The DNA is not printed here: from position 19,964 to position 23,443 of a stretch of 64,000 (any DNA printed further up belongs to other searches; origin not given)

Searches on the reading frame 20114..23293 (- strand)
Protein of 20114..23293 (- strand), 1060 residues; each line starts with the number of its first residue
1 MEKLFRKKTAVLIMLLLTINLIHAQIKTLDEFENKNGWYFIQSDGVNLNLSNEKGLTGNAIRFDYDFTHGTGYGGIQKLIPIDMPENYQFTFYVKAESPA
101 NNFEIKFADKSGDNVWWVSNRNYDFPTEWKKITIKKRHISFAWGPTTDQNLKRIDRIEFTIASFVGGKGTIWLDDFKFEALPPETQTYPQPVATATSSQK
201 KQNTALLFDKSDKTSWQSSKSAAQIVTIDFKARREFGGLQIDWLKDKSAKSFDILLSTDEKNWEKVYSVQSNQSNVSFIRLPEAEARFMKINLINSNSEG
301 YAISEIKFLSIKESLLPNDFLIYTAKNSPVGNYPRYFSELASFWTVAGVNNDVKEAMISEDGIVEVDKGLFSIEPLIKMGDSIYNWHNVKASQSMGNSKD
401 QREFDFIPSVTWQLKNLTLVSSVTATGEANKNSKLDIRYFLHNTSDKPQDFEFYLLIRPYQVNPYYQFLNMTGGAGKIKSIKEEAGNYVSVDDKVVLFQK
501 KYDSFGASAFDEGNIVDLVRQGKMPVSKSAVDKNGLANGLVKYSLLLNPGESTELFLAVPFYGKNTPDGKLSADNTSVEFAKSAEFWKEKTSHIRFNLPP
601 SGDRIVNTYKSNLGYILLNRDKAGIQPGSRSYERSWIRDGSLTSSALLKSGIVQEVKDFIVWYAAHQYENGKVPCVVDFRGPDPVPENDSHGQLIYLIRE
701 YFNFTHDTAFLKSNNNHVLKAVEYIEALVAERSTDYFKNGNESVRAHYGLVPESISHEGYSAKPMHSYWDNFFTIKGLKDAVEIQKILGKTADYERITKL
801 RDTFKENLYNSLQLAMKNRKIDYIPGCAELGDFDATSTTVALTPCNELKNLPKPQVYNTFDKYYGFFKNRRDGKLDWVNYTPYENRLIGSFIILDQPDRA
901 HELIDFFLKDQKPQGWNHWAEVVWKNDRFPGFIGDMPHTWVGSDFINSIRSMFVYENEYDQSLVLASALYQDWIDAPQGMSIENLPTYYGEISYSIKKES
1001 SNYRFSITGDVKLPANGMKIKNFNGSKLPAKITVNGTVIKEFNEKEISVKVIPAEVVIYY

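Call 11: search_protein_families(library=pfam, proteins=[window:20114-23293:-], max_evalue=0.001)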
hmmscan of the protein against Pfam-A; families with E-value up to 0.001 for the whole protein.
window:20114-23293:- (1060 aa): 2 families
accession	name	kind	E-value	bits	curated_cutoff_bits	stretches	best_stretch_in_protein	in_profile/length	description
PF00754.31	F5_F8_type_C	-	5.1e-13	49.7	28.2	1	193-302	2-122/127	F5/8 type C domain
PF22633.2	F5_F8_type_C_2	-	1.9e-10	41.7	27.8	1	209-291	4-91/91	NedA-like, galactose-binding domain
